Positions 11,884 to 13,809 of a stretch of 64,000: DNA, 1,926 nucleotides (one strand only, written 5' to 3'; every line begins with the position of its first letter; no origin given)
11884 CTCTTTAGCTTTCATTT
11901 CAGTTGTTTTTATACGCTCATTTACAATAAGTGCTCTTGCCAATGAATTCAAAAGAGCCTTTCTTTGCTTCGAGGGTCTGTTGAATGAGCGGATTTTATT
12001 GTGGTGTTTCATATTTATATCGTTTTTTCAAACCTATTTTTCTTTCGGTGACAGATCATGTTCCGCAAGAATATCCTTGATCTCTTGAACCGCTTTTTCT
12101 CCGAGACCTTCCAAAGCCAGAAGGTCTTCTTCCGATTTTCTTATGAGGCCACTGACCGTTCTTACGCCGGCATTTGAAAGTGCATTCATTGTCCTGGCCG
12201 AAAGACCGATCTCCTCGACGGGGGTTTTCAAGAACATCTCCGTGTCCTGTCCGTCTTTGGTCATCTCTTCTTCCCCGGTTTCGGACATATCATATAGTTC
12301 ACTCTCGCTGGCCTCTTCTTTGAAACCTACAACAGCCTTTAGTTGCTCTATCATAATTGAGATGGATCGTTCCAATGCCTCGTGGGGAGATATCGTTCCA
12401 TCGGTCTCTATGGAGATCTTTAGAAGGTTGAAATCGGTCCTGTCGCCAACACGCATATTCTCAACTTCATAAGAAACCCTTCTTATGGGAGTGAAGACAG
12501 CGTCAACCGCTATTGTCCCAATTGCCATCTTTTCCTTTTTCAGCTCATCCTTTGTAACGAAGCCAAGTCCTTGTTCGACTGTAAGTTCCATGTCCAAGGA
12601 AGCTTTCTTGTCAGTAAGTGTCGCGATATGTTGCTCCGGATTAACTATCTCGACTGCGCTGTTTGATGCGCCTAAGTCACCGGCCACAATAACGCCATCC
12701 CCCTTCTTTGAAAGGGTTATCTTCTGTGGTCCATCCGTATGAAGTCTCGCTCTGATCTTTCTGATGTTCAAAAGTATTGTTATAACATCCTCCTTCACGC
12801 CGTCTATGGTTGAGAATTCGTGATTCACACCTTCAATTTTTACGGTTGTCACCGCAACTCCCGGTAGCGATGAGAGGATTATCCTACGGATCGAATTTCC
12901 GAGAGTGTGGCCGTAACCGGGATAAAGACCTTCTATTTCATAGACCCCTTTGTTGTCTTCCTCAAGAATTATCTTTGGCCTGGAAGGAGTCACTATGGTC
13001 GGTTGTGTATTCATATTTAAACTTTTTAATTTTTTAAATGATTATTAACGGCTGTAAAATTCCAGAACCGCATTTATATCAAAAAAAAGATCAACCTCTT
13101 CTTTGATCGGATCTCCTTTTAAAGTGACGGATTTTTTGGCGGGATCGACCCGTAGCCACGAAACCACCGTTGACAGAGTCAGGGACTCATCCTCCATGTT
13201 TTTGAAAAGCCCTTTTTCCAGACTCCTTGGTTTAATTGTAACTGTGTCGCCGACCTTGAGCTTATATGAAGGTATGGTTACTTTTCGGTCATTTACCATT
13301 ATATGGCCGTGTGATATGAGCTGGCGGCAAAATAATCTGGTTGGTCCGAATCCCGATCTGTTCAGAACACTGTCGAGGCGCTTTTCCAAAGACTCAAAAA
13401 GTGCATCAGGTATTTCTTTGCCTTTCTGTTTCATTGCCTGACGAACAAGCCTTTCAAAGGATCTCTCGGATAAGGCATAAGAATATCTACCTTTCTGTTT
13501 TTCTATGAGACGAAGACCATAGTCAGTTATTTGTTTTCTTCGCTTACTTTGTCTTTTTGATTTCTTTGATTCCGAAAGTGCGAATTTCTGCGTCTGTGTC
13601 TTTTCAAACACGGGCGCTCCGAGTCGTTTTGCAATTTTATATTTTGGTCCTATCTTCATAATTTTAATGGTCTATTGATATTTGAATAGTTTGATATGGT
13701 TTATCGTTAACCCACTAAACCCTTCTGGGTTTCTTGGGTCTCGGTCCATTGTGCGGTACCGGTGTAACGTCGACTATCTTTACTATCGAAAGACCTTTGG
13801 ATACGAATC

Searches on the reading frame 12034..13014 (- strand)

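Call 16: search_protein_families(library=pfam, proteins=[window:12034-13014:-], max_evalue=0.00001)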
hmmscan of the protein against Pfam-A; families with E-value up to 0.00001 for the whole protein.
window:12034-13014:- (326 aa): 4 families
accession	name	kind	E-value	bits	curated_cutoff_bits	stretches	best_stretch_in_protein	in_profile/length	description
PF01000.31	RNA_pol_A_bac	-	6.2e-30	104.3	33.9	1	58-175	1-119/119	RNA polymerase Rpb3/RpoA insert domain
PF01193.29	RNA_pol_L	-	5e-21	74.6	24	1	32-225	5-74/74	RNA polymerase Rpb3/Rpb11 dimerisation domain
PF03118.21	RNA_pol_A_CTD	-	5.2e-17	61.8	23.8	1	257-318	6-67/67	Bacterial RNA polymerase, alpha chain C terminal domain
PF14520.12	HHH_5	-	9.8e-06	26.4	27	0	272-316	11-55/57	Helix-hairpin-helix domain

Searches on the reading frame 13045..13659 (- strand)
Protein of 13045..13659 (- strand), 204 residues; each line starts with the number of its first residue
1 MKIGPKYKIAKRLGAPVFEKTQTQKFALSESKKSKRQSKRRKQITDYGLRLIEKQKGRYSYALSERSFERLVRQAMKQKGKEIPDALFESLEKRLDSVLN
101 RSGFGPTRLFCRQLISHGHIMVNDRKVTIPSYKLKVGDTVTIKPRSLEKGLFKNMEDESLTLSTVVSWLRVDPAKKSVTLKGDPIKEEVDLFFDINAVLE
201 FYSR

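Call 50: search_protein_families(library=pfam, proteins=[window:13045-13659:-], max_evalue=0.0001)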
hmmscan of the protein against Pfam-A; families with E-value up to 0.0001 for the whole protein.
window:13045-13659:- (204 aa): 2 families
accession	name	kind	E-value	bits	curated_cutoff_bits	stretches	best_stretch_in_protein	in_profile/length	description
PF01479.30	S4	-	1.4e-18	66.8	22.8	1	94-140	2-48/48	S4 domain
PF00163.24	Ribosomal_S4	-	2e-13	51.3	23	1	3-81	3-85/95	Ribosomal protein S4/S9 N-terminal domain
